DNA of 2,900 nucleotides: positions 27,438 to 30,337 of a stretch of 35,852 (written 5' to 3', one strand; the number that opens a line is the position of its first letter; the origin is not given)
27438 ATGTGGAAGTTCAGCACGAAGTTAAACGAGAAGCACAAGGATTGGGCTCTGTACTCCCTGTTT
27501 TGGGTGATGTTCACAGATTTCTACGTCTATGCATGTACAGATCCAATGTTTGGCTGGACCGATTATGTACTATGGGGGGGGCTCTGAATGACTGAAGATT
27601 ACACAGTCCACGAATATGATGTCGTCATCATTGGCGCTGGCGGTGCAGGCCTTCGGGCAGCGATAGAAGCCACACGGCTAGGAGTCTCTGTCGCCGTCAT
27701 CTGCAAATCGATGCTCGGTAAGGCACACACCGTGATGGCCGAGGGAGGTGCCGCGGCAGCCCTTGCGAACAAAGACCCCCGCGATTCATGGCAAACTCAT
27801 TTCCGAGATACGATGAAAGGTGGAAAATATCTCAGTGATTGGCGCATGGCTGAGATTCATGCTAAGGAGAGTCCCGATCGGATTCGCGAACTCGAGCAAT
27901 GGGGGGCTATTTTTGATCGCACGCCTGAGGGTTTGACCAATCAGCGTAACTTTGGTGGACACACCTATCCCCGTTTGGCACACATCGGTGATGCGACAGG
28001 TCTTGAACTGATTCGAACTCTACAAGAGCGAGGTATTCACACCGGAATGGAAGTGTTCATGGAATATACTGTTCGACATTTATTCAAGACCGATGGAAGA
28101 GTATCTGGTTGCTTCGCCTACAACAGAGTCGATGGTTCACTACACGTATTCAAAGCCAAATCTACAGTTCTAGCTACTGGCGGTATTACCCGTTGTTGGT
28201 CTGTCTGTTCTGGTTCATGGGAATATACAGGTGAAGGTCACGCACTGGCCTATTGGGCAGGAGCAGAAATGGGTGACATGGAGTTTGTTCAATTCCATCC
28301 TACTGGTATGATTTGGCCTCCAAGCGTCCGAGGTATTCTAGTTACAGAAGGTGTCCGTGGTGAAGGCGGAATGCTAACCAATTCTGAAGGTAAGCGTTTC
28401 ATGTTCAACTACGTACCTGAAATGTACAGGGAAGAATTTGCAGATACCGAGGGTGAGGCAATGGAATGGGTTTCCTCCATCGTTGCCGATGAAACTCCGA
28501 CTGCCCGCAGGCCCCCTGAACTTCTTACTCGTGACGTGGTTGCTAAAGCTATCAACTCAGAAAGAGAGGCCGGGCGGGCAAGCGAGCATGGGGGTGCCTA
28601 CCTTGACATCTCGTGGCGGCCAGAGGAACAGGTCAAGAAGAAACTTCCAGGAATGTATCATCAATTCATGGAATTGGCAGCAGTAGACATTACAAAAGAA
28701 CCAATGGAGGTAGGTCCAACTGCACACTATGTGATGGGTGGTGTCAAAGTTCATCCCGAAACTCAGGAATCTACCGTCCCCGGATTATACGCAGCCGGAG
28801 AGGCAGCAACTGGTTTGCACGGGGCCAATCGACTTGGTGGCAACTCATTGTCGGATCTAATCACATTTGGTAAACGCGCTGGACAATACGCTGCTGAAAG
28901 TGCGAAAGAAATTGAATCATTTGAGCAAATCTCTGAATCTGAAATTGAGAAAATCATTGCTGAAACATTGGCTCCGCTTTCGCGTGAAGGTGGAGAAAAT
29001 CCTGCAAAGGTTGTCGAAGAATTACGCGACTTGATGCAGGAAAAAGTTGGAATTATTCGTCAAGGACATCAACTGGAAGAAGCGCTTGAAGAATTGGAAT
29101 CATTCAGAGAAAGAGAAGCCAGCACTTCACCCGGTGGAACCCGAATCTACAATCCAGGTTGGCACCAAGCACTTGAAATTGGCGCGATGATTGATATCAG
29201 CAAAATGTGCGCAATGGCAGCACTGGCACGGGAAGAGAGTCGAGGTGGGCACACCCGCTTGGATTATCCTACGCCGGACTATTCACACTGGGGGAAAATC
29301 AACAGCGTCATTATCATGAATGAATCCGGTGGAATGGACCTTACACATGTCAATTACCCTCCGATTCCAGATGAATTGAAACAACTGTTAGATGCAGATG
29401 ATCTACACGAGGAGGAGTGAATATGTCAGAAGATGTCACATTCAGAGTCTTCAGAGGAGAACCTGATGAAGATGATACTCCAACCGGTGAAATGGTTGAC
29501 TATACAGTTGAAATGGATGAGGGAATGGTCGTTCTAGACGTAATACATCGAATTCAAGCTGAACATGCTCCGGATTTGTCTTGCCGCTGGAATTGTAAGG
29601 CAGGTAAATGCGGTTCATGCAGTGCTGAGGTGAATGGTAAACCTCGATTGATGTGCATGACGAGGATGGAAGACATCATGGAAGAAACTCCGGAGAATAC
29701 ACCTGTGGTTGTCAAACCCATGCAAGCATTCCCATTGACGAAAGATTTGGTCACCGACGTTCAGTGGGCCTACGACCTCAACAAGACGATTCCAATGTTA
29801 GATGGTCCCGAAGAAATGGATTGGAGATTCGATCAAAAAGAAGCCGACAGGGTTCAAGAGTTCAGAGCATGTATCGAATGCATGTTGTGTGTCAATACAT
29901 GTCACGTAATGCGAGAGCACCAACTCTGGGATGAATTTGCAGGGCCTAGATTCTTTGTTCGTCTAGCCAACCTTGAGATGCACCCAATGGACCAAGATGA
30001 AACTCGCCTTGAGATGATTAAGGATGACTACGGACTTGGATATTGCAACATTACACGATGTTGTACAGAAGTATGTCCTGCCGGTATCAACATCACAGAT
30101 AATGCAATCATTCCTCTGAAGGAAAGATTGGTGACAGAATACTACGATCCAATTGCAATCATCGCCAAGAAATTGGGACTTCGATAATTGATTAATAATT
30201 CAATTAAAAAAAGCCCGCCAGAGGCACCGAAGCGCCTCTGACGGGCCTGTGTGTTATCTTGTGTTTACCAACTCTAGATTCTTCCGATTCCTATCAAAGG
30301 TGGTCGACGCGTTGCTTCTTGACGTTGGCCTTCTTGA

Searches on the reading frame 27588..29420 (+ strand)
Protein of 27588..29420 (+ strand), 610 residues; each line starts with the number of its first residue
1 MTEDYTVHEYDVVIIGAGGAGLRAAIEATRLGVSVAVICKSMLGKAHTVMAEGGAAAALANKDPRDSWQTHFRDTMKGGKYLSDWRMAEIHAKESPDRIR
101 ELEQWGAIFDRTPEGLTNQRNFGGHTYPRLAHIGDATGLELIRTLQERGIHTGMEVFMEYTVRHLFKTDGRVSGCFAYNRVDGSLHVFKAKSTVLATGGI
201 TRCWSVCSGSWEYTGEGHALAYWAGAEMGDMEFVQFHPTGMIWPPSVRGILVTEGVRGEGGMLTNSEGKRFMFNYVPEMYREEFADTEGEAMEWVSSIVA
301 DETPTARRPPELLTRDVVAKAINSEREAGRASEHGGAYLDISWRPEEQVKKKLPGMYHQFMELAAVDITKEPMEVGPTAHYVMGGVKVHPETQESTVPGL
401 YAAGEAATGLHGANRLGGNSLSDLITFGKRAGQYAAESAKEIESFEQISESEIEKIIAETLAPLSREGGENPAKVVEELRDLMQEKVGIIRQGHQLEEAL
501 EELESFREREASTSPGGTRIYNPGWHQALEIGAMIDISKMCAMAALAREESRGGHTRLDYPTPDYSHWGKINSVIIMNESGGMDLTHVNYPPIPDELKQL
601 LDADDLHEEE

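Call 25: search_protein_families(library=pfam, proteins=[window:27588-29420:+], max_evalue=0.001)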
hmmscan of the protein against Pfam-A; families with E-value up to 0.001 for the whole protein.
window:27588-29420:+ (610 aa): 7 families
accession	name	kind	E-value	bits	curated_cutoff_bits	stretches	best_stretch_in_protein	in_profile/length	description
PF00890.30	FAD_binding_2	-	6.1e-91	306.1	20.4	1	11-421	1-414/414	FAD binding domain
PF02910.25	Succ_DH_flav_C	-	7.4e-25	87.8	20.8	1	477-586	2-112/130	Fumarate reductase flavoprotein C-term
PF03486.20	HI0933_like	-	2.2e-08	34.3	50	1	11-61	2-51/244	HI0933-like protein Rossmann domain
PF07992.20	Pyr_redox_2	-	2.3e-08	34.2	26.1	1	10-204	1-114/291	Pyridine nucleotide-disulphide oxidoreductase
PF01266.30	DAO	-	6e-07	29.8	27.9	1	11-119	1-92/353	FAD dependent oxidoreductase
PF01946.23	Thi4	-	1.4e-05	24.9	26.2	0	6-41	14-50/235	Thi4 family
PF12831.13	FAD_oxidored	-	7.3e-05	22.7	27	1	11-40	1-30/416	FAD dependent oxidoreductase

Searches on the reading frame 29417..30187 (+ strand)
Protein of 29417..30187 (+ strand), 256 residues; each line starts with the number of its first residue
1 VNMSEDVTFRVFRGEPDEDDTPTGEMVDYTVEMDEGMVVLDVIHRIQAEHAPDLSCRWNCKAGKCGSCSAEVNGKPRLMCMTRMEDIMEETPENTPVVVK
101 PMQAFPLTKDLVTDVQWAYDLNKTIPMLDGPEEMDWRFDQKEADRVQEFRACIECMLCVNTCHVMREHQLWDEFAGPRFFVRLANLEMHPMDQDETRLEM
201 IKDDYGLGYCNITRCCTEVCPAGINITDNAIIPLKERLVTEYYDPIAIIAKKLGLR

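Call 25: search_protein_families(library=pfam, proteins=[window:29417-30187:+], max_evalue=0.001)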
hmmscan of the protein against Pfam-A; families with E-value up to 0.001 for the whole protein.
window:29417-30187:+ (256 aa): 4 families
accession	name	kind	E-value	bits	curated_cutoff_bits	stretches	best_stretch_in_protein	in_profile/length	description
PF13085.11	Fer2_3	-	1.7e-26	92.7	27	1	8-116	1-103/107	2Fe-2S iron-sulfur cluster binding domain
PF13183.11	Fer4_8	-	3.4e-08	34.3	27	1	149-224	2-68/68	4Fe-4S dicluster domain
PF12838.12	Fer4_7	-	1.1e-05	26.2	27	1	152-224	2-52/52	4Fe-4S dicluster domain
PF13746.11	Fer4_18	-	0.0004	21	27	0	117-164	27-73/114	4Fe-4S dicluster domain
